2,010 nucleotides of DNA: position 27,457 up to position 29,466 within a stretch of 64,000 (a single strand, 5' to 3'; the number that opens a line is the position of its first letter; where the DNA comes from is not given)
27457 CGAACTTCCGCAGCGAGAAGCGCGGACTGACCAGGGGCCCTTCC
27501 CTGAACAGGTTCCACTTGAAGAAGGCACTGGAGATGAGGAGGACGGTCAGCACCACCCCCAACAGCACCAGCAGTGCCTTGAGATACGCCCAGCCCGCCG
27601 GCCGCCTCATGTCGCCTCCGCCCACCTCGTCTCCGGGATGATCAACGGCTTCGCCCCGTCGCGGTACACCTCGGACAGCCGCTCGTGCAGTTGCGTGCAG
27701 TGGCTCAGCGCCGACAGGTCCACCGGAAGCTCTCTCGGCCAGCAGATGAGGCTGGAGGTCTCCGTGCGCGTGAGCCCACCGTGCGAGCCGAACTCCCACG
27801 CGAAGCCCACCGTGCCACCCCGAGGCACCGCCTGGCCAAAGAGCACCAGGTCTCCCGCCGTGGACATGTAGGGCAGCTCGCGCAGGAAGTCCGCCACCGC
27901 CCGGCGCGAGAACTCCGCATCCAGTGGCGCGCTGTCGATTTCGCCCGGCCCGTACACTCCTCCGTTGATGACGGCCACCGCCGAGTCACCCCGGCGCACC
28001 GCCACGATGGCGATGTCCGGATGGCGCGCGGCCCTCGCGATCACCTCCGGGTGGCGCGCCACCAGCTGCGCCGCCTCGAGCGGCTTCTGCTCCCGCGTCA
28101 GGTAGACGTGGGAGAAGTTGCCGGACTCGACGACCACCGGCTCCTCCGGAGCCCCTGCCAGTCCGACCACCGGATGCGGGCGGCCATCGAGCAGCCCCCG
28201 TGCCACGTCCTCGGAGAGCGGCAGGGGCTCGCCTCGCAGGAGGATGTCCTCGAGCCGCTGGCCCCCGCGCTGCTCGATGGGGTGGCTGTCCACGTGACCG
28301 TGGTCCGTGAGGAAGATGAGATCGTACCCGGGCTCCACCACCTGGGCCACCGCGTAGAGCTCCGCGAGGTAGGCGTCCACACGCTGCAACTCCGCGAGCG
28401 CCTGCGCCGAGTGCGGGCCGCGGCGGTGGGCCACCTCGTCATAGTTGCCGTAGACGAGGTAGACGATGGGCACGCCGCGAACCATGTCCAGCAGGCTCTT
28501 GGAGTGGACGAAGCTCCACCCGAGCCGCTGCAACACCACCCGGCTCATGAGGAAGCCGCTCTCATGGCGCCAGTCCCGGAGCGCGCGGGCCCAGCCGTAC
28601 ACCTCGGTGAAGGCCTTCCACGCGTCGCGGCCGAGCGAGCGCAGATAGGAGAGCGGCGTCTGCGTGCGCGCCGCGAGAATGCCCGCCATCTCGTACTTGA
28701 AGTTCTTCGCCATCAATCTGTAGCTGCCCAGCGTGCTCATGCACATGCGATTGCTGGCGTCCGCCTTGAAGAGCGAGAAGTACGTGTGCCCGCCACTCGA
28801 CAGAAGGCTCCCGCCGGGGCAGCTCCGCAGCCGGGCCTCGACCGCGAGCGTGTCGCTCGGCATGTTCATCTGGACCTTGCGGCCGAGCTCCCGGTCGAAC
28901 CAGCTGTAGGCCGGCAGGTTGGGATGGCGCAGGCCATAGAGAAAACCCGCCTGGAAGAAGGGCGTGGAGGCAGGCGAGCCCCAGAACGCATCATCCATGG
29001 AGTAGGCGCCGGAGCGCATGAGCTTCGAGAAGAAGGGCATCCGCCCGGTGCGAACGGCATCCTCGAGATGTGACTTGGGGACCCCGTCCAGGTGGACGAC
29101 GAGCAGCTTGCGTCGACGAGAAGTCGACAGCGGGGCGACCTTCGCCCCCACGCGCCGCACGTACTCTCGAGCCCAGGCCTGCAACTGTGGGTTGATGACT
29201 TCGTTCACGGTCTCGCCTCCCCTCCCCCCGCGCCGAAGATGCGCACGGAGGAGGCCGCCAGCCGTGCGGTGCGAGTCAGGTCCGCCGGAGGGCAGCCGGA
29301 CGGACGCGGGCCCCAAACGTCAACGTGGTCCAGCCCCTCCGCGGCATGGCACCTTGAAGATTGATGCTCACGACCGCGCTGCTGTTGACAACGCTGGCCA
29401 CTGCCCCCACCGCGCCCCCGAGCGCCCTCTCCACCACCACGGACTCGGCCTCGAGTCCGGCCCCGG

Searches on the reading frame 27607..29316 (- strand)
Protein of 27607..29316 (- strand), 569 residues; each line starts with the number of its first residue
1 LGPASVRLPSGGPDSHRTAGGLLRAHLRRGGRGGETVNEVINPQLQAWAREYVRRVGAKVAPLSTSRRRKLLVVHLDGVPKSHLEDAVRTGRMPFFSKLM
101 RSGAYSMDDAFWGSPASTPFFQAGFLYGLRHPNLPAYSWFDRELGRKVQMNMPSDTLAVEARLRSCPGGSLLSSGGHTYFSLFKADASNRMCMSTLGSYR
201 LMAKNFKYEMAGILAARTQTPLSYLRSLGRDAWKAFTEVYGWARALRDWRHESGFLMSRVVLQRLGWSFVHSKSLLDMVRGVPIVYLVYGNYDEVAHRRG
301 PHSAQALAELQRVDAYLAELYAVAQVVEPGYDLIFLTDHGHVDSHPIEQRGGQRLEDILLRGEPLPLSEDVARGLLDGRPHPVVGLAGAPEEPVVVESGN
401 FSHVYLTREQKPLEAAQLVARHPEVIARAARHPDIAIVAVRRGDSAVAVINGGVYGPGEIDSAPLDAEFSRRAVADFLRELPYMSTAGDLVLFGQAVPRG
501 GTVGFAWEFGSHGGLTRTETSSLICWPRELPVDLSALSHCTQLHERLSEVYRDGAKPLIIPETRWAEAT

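Call 75: search_protein_families(library=pfam, proteins=[window:27607-29316:-], max_evalue=0.00001)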
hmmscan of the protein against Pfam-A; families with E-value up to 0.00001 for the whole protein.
window:27607-29316:- (569 aa): 1 family
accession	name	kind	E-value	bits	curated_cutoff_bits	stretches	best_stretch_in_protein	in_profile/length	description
PF01663.27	Phosphodiest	-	6.1e-12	46.2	23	1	71-411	1-278/342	Type I phosphodiesterase / nucleotide pyrophosphatase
